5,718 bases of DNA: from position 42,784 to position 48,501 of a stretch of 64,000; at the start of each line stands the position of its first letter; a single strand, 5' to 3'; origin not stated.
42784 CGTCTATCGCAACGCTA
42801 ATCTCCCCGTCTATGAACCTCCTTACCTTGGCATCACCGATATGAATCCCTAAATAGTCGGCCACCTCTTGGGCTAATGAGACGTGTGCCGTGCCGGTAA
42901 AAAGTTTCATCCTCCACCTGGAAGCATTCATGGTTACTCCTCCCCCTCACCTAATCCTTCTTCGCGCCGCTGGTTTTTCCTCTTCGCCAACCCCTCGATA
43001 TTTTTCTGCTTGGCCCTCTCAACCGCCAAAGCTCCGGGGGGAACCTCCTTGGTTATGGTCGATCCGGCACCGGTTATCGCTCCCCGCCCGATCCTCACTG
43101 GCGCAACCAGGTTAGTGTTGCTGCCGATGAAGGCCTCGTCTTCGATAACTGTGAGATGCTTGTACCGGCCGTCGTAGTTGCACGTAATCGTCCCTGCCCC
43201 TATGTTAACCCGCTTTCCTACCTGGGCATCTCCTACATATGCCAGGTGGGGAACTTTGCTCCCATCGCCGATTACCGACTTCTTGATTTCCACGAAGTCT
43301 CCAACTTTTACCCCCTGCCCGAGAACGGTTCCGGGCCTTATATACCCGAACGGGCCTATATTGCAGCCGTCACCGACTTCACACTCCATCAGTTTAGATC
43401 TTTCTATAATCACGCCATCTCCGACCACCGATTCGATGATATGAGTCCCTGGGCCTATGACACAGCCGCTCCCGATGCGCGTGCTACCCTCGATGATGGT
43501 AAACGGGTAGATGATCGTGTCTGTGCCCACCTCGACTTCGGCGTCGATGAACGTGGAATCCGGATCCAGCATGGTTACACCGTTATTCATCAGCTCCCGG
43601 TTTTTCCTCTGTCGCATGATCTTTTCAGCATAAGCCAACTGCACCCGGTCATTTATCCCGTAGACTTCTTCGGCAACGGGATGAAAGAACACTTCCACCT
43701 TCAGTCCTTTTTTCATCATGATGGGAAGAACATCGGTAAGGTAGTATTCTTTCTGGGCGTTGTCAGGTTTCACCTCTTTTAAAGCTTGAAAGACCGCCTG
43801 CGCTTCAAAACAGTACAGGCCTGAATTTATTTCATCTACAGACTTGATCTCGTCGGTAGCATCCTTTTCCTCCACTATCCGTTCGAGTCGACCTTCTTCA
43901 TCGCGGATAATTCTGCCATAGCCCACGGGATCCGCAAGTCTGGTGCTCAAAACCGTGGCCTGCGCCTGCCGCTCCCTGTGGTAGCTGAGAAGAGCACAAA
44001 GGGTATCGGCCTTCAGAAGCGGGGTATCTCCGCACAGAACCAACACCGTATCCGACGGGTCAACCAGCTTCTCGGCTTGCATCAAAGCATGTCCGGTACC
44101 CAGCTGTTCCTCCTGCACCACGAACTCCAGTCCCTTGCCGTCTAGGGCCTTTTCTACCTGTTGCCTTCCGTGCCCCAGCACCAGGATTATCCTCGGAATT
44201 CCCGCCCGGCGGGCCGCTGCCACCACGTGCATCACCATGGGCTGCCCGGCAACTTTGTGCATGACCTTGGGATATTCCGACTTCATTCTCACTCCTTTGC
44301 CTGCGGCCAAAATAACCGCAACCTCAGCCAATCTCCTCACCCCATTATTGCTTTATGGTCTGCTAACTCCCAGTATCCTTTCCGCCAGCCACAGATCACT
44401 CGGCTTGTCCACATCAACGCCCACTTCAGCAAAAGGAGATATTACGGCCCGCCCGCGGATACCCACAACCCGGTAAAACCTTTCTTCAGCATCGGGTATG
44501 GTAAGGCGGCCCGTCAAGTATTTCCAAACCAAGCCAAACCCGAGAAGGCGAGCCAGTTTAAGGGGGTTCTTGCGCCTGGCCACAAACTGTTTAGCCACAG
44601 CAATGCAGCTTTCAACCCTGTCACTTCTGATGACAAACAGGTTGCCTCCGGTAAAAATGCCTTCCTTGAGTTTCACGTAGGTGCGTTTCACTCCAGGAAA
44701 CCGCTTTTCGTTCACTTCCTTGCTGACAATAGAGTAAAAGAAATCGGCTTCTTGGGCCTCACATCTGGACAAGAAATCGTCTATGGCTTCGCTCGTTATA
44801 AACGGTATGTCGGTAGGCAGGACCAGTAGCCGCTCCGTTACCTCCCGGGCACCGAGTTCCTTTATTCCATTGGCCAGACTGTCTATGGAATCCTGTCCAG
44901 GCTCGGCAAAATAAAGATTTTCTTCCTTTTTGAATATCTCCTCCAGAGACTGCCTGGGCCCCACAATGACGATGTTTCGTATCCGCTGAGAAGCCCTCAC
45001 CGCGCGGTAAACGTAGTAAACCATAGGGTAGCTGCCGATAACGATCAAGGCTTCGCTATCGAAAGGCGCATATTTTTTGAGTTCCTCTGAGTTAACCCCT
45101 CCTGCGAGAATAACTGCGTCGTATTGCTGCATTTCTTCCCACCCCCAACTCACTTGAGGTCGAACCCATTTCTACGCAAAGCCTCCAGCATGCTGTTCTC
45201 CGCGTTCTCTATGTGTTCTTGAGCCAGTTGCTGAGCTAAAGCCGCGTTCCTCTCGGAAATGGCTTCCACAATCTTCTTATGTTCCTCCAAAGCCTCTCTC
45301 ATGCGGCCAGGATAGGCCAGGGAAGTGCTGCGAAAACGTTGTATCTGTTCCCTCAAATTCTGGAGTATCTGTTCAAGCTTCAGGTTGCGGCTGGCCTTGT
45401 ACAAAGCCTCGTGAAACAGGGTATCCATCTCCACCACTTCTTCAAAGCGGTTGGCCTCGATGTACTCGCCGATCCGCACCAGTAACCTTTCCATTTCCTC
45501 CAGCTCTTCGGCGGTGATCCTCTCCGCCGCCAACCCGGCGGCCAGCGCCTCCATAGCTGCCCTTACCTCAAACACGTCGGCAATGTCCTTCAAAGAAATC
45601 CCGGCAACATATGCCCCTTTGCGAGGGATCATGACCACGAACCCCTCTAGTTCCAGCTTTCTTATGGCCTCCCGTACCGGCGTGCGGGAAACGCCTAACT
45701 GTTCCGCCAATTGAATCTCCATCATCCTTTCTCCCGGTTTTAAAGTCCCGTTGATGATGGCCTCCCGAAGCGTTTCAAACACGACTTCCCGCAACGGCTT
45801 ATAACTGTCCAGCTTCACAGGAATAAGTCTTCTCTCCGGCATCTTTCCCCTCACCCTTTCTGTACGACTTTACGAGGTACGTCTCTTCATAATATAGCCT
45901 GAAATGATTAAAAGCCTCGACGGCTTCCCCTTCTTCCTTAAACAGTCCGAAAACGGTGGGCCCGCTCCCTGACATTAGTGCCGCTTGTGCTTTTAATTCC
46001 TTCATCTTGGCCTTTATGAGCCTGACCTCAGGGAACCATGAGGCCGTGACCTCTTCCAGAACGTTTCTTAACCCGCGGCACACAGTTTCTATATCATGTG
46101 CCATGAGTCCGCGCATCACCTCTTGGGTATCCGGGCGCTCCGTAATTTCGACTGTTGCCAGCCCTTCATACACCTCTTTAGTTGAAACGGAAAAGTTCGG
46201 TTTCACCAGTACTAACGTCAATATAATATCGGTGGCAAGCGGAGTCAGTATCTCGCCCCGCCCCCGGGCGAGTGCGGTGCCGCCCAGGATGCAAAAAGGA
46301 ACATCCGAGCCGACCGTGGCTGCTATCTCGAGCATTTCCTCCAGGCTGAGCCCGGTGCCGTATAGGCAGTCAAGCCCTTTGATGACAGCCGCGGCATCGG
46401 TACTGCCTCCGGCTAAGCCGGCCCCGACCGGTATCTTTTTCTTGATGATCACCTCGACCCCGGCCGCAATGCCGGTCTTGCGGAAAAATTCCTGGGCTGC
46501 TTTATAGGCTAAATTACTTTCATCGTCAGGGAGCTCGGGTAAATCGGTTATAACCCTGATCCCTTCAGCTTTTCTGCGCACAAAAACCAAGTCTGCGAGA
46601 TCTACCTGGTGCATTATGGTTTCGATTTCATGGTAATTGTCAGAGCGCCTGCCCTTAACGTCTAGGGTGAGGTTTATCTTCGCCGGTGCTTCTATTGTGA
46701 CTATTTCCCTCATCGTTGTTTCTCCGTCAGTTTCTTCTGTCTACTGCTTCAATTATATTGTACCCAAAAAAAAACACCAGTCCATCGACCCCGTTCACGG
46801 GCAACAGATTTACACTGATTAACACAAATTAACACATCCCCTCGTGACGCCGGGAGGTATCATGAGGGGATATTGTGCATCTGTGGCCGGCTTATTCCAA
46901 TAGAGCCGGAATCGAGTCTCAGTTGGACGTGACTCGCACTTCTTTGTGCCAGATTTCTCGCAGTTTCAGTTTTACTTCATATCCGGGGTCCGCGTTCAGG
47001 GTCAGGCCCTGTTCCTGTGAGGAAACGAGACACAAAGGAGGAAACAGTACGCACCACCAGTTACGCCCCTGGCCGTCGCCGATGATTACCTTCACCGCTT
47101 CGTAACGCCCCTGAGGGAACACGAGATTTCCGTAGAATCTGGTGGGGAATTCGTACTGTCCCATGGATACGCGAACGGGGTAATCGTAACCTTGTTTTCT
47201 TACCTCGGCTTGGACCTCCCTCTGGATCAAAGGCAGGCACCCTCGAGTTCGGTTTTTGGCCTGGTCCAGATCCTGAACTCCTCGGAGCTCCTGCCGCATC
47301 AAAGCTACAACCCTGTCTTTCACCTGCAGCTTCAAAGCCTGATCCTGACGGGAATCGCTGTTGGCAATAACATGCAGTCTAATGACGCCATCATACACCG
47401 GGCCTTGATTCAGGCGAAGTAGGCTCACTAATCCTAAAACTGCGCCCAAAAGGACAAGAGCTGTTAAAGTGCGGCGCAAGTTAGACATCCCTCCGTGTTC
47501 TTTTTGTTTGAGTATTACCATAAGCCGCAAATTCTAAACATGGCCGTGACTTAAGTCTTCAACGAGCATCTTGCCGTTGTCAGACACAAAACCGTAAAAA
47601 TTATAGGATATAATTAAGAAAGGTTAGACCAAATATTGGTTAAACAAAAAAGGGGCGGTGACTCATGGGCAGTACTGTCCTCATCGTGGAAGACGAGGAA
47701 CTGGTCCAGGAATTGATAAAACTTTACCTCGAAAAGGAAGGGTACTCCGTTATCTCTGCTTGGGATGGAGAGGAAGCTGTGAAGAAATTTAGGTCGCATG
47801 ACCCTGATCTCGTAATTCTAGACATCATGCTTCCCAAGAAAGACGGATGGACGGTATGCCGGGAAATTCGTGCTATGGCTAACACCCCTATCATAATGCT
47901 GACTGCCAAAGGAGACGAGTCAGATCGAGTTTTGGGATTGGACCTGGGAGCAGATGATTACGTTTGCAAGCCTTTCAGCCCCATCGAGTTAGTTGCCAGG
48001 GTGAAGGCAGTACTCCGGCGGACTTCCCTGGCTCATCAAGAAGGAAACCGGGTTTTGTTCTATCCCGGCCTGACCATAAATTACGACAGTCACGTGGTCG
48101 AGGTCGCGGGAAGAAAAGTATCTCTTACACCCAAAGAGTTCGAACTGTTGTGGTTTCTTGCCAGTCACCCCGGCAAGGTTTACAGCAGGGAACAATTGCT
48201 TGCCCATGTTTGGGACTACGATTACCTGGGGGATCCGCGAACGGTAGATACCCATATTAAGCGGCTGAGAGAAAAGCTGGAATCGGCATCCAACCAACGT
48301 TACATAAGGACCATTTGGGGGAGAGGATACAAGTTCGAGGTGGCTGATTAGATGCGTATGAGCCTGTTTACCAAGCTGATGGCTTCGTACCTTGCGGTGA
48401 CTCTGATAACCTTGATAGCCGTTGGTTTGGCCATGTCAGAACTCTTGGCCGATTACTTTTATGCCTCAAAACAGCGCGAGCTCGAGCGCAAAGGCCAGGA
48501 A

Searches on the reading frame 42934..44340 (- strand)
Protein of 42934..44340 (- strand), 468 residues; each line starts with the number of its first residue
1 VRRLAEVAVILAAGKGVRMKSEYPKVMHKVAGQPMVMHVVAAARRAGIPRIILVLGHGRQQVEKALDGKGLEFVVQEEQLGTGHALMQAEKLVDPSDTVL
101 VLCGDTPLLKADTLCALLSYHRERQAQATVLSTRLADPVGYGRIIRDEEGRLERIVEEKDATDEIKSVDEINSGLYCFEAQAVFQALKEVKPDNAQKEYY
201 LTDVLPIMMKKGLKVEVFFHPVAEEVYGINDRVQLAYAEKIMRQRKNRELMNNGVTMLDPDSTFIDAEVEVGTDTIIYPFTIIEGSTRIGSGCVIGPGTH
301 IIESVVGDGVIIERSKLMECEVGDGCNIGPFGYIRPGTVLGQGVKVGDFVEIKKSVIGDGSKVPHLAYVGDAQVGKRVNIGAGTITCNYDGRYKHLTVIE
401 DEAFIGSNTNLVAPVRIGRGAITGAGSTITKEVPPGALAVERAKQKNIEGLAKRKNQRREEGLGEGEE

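Call 69: search_protein_families(library=pfam, proteins=[window:42934-44340:-], max_evalue=1e-8)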
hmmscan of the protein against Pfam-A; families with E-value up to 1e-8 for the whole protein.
window:42934-44340:- (468 aa): 5 families
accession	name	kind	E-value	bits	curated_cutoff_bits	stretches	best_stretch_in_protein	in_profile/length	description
PF00132.30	Hexapep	-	1.2e-25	88.5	27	0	397-431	2-36/36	Bacterial transferase hexapeptide (six repeats)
PF12804.13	NTP_transf_3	-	1.2e-23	84.5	27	1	8-148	1-140/160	MobA-like NTP transferase domain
PF00483.29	NTP_transferase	-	7.1e-23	81.9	21.2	1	8-215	2-216/245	Nucleotidyl transferase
PF25084.1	LbH_EIF2B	-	2e-13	50.7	54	1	262-351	15-104/105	EIF2B subunit epsilon LbH domain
PF01128.25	IspD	-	2.2e-10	41.1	27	1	7-135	2-130/221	2-C-methyl-D-erythritol 4-phosphate cytidylyltransferase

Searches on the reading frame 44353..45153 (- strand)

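Call 69: search_protein_families(library=pfam, proteins=[window:44353-45153:-], max_evalue=1e-8)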
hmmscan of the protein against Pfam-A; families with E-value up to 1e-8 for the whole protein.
window:44353-45153:- (266 aa): 1 family
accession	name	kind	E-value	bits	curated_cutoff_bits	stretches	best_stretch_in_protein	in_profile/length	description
PF12804.13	NTP_transf_3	-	4.1e-13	50.2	27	1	13-146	1-126/160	MobA-like NTP transferase domain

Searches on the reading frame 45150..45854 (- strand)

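Call 69: search_protein_families(library=pfam, proteins=[window:45150-45854:-], max_evalue=1e-8)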
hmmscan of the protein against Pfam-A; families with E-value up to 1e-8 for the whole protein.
window:45150-45854:- (234 aa): 2 families
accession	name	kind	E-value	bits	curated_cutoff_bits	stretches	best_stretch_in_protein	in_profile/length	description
PF07729.17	FCD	-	1.5e-32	113.1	24.3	1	93-217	1-125/125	FCD domain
PF00392.27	GntR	-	2e-18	66.2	27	1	22-83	2-64/64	Bacterial regulatory proteins, gntR family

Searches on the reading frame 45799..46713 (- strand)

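Call 69: search_protein_families(library=pfam, proteins=[window:45799-46713:-], max_evalue=1e-8)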
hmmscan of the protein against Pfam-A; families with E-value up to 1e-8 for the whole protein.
window:45799-46713:- (304 aa): 2 families
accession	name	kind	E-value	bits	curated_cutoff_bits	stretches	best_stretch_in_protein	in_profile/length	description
PF00288.32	GHMP_kinases_N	-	9.7e-19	67.8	22.3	1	67-145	1-87/87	GHMP kinases N terminal domain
PF08544.19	GHMP_kinases_C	-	7.1e-13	49.2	21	1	201-275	3-83/85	GHMP kinases C terminal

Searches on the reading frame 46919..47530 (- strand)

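Call 69: search_protein_families(library=pfam, proteins=[window:46919-47530:-], max_evalue=1e-8)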
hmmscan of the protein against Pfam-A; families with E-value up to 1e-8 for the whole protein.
window:46919-47530:- (203 aa): 1 family
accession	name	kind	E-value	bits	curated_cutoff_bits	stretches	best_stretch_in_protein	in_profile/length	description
PF09551.15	Spore_II_R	-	2.2e-48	164.4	25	1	48-172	3-127/128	Stage II sporulation protein R (spore_II_R)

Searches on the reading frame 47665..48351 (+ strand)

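Call 69: search_protein_families(library=pfam, proteins=[window:47665-48351:+], max_evalue=1e-8)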
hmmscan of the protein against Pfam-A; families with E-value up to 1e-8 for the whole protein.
window:47665-48351:+ (228 aa): 2 families
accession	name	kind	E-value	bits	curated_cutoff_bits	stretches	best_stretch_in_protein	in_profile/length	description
PF00072.30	Response_reg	-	9.1e-33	113.2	30.2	1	5-114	1-111/111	Response regulator receiver domain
PF00486.34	Trans_reg_C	-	1.3e-31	109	26.2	1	149-224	1-77/77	Transcriptional regulatory protein, C terminal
